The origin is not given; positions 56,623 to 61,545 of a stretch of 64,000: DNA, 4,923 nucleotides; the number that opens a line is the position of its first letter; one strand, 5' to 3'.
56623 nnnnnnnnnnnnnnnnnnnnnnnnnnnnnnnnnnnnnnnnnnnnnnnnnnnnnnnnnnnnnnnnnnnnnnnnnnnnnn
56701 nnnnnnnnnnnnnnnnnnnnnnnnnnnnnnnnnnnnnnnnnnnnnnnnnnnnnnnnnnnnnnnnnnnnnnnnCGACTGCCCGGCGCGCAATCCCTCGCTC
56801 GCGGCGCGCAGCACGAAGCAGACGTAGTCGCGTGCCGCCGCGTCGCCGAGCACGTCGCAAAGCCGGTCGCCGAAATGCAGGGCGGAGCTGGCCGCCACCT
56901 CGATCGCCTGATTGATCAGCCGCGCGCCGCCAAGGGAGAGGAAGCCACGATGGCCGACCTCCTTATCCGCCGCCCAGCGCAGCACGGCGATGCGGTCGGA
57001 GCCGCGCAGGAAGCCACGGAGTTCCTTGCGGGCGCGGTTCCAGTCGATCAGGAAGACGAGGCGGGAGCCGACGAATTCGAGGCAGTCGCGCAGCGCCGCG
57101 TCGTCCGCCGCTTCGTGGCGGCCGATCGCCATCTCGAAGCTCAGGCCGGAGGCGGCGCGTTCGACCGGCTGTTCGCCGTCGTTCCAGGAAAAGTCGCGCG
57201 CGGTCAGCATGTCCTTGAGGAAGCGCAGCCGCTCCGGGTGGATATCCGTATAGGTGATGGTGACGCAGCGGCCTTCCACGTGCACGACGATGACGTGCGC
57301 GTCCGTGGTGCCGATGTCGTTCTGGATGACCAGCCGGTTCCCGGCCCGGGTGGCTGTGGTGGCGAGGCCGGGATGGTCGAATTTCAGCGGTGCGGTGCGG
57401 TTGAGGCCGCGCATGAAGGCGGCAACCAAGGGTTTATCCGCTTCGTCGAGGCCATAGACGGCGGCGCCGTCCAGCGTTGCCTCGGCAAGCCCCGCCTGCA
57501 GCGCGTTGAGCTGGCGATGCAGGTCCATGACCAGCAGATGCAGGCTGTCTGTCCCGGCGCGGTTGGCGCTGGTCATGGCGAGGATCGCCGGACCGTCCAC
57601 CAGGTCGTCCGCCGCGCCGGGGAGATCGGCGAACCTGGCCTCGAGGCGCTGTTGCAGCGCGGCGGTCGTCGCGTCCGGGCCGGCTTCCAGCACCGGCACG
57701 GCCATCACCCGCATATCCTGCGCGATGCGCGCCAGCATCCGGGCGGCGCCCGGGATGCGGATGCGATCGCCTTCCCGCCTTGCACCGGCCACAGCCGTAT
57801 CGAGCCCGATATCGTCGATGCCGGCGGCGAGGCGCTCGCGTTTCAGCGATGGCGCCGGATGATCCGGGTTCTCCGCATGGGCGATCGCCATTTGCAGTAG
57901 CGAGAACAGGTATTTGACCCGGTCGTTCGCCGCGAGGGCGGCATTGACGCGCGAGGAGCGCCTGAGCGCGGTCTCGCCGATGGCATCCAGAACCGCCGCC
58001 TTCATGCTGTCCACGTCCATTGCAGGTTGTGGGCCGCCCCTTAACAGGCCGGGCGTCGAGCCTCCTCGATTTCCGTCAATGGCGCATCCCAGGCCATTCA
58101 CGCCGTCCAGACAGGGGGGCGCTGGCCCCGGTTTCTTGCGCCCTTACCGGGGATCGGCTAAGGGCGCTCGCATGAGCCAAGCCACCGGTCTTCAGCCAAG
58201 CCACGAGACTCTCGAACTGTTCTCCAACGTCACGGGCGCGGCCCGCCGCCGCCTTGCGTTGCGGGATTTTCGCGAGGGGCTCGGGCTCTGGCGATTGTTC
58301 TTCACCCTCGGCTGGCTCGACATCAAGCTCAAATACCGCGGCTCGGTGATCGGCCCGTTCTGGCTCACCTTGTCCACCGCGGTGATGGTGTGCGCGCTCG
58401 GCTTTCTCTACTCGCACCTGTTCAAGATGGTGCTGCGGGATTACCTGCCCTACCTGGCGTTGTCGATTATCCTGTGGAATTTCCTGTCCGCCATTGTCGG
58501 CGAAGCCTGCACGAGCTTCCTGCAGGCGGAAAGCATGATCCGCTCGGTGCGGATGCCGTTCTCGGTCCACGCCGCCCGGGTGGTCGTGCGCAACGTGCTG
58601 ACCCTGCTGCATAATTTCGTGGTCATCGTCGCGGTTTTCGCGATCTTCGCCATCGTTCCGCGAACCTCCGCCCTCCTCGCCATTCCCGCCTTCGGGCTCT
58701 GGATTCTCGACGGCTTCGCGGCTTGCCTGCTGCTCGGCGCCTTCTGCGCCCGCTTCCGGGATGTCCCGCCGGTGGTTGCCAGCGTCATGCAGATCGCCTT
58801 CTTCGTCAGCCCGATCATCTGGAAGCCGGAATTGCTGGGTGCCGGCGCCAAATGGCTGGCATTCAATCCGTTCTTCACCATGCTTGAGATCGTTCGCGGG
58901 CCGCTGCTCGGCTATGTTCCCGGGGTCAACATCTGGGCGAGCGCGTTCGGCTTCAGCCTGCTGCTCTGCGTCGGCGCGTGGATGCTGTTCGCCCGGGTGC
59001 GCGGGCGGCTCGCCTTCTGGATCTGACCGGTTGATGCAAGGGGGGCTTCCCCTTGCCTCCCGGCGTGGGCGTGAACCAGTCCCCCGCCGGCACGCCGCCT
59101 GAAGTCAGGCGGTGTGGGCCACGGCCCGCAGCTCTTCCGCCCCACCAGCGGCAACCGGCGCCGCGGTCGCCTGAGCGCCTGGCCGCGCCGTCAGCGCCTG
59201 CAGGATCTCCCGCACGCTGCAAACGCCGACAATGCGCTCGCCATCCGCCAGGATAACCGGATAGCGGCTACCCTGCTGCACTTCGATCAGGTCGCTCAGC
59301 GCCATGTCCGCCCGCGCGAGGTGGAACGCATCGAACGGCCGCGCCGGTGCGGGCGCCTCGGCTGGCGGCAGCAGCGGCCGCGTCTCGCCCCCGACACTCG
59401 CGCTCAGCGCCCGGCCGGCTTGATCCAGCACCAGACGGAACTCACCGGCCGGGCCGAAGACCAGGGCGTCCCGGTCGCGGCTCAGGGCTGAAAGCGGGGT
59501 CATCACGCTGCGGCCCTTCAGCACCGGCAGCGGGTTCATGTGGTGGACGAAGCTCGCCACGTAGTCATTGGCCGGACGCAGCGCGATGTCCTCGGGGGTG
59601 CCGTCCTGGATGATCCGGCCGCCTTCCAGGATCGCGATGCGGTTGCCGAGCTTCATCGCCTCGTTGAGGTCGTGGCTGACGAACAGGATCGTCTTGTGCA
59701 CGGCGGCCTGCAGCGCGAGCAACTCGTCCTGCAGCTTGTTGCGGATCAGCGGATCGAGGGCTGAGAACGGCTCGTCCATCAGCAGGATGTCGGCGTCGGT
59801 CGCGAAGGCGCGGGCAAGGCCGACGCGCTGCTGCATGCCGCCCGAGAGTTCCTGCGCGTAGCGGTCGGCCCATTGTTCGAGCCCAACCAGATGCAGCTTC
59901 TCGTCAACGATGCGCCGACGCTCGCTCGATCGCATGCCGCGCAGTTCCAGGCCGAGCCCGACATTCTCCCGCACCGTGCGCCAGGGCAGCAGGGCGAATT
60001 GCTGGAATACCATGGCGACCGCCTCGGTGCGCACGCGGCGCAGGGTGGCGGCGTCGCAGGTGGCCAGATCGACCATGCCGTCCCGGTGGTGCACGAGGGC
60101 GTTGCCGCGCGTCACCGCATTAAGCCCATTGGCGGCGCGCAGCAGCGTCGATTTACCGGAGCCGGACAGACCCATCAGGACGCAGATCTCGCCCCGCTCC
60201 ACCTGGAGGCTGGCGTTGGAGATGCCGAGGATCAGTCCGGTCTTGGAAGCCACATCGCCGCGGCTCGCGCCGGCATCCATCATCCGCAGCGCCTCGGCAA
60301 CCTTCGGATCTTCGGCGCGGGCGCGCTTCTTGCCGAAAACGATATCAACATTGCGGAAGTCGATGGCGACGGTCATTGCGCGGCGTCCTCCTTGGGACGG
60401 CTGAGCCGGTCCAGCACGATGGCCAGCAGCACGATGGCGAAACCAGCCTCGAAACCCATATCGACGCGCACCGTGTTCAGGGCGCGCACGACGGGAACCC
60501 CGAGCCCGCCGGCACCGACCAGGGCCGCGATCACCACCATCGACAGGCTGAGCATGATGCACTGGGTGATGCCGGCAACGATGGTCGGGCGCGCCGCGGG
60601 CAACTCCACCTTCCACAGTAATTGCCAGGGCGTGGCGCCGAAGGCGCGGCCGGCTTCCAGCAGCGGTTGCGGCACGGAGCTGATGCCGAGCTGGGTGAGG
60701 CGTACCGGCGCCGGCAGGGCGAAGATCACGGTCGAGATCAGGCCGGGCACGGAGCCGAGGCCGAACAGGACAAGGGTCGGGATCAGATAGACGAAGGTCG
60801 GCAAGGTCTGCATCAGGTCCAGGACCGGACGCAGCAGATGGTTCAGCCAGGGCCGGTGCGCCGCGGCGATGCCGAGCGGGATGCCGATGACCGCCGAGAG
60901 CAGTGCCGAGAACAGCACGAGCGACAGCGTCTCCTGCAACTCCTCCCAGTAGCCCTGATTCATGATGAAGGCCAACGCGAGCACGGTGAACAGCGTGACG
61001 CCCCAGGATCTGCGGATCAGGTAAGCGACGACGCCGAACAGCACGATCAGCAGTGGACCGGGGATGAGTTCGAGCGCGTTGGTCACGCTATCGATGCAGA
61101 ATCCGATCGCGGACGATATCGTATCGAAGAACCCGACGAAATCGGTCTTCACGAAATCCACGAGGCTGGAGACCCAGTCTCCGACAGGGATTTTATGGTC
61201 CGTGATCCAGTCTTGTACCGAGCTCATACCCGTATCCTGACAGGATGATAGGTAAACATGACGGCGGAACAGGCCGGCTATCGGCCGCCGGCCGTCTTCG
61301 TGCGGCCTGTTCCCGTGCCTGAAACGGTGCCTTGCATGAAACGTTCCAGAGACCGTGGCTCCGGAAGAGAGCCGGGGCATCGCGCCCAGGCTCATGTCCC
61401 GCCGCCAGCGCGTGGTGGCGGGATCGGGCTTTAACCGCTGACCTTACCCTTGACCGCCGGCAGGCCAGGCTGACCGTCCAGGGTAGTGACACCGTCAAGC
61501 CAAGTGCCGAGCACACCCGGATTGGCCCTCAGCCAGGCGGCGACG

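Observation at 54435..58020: PPDK-like enzyme missing its PEP/pyruvate domain, translationally coupled to a ~650-aa PhoU/DUF47-tailed protein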

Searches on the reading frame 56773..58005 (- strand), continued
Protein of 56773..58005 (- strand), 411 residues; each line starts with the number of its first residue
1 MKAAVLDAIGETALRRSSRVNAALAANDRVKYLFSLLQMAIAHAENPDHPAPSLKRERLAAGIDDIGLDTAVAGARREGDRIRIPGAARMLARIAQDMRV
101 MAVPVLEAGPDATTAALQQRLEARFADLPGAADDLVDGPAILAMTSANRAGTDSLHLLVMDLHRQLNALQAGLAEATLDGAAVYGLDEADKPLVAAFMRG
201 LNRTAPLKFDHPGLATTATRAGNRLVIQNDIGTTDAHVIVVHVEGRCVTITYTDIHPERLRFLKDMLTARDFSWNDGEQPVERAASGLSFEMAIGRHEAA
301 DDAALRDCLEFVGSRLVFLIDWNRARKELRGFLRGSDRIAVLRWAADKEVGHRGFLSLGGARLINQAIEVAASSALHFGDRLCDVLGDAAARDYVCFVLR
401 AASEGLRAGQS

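Call 89: search_protein_families(library=ncbifam, proteins=[L089:11632-14142:+, L089:10020-11558:+], max_evalue=1e-20)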
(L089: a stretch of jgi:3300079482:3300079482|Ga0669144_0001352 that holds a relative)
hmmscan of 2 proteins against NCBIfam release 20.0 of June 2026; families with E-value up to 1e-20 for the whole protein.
L089:11632-14142:+ (836 aa): 18 families
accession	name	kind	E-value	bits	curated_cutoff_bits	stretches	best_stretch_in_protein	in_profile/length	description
TIGR01524.1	ATPase-IIIB_Mg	equivalog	1.4e-276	919.8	610.75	1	10-834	22-864/867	magnesium-translocating P-type ATPase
NF011702.0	PRK15122.1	subfamily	2.6e-268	892.7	975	1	11-834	39-903/907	magnesium-translocating P-type ATPase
TIGR01647.1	ATPase-IIIA_H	equivalog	1e-136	457.1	615.5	1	21-787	1-749/755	plasma-membrane proton-efflux P-type ATPase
TIGR01522.1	ATPase-IIA2_Ca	equivalog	1.1e-115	387.4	798.3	1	18-704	20-717/854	calcium-transporting P-type ATPase, PMR1-type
TIGR01116.1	ATPase-IIA1_Ca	equivalog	2e-103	347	703.4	2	53-336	3-283/799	calcium-translocating P-type ATPase, SERCA-type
TIGR01523.1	ATPase-IID_K-Na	equivalog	1e-81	275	645.05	2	381-675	481-795/997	potassium/sodium efflux P-type ATPase, fungal-type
TIGR01494.1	ATPase_P-type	subfamily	1.2e-80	271.3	62.3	2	82-529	2-365/478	HAD-IC family P-type ATPase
TIGR01106.1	ATPase-IIC_X-K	subfamily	8.5e-80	268.8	946.1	1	18-335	33-361/997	Na,H/K antiporter P-type ATPase subunit alpha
TIGR01517.1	ATPase-IIB_Ca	equivalog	2.1e-66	224.7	507.05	1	19-702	53-754/882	calcium-translocating P-type ATPase, PMCA-type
TIGR01525.1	ATPase-IB_hvy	subfamily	2.4e-63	214.8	346.25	2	62-530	4-428/560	heavy metal translocating P-type ATPase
TIGR01657.1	P-ATPase-V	hypoth_equivalog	4.5e-60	203.3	618.25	1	20-337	138-467/1055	ATP13A2 family polyamine export P-type ATPase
TIGR01511.1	ATPase-IB1_Cu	subfamily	1.1e-46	159.9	397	0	79-340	46-283/542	copper-translocating P-type ATPase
TIGR01512.1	ATPase-IB2_Cd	subfamily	1.9e-44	152.2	313.5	1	62-337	4-253/494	cadmium family heavy metal-translocating P-type ATPase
NF007952.0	PRK10671.1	equivalog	1.8e-35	122.4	1316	0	79-376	293-576/838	copper-exporting P-type ATPase CopA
NF008262.1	PRK11033.1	equivalog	8.9e-34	117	1005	1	65-530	184-599/731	zinc/cadmium/mercury/lead-transporting ATPase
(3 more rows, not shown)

L089:10020-11558:+ (512 aa): 2 families
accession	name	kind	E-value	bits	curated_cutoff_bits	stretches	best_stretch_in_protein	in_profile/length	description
TIGR01828.1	pyru_phos_dikin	equivalog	1.8e-142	476.1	843.45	1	8-450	2-439/865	pyruvate, phosphate dikinase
NF004531.0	PRK05878.1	equivalog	2.8e-127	425.5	456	1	23-450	21-405/534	pyruvate, phosphate dikinase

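Call 93: search_solved_structures(query=A3, max_evalue=10)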
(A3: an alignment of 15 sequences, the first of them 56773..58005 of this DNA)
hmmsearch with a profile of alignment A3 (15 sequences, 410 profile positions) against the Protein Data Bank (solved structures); distinct sequences matched with E-value up to 10: 0.

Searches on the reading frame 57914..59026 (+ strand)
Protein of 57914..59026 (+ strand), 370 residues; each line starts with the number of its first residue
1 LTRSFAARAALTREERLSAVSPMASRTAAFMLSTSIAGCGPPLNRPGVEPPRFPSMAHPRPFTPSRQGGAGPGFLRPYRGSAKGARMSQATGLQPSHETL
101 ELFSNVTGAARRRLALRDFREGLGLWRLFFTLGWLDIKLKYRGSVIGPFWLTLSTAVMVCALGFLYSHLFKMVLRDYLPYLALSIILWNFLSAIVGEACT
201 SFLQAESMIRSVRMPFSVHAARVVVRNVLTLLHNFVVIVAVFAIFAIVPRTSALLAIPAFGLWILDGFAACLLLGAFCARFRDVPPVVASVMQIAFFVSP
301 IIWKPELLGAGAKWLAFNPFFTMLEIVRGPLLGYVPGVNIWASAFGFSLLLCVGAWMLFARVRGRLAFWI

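Call 52: search_protein_families(library=ncbifam, proteins=[window:57914-59026:+], max_evalue=1e-10)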
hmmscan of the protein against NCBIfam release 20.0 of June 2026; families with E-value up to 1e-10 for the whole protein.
window:57914-59026:+ (370 aa): 1 family
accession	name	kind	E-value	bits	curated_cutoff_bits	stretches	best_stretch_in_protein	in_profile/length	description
NF050109.1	galactan_ABC_perm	equivalog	1.8e-64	217.9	380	1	113-370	8-272/272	galactan export ABC transporter permease subunit Wzm/RfbD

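Call 79: search_protein_families(library=pfam, proteins=[window:57914-59026:+], max_evalue=0.00001)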
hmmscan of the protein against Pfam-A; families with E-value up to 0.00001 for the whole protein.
window:57914-59026:+ (370 aa): 1 family
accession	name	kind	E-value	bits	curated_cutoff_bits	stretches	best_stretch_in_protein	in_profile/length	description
PF01061.29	ABC2_membrane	-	9e-11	42.1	26.9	1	128-329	2-208/211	ABC-2 type transporter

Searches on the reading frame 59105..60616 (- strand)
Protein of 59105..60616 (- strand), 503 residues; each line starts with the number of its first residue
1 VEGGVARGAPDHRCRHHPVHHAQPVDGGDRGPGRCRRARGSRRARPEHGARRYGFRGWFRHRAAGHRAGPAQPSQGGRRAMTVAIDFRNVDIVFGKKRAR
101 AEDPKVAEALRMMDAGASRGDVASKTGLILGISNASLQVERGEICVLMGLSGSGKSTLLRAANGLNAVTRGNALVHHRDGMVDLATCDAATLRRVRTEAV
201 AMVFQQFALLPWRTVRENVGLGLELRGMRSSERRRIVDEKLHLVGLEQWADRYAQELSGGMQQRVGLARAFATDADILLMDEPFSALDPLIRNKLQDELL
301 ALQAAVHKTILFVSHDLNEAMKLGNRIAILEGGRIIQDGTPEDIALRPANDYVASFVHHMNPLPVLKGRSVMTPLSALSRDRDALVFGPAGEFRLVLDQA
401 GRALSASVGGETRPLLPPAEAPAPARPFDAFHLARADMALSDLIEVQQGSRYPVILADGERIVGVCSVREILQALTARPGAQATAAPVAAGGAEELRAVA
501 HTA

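Call 79: search_protein_families(library=pfam, proteins=[window:59105-60616:-], max_evalue=0.00001)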
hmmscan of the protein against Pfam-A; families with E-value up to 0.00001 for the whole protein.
window:59105-60616:- (503 aa): 2 families
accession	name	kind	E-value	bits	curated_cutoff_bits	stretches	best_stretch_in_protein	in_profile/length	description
PF00005.33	ABC_tran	-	6.2e-29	101.8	25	1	133-284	2-136/137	ABC transporter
PF13304.12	AAA_21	-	8.7e-08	33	27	0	251-318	232-301/304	AAA domain, putative AbiEii toxin, Type IV TA system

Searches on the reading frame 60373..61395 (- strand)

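Call 79: search_protein_families(library=pfam, proteins=[window:60373-61395:-], max_evalue=0.00001)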
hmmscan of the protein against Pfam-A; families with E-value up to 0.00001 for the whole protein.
window:60373-61395:- (340 aa): 1 family
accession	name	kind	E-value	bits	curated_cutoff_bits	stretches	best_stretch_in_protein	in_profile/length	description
PF00528.27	BPD_transp_1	-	1.4e-28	100.4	26.4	1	171-329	1-172/184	Binding-protein-dependent transport system inner membrane component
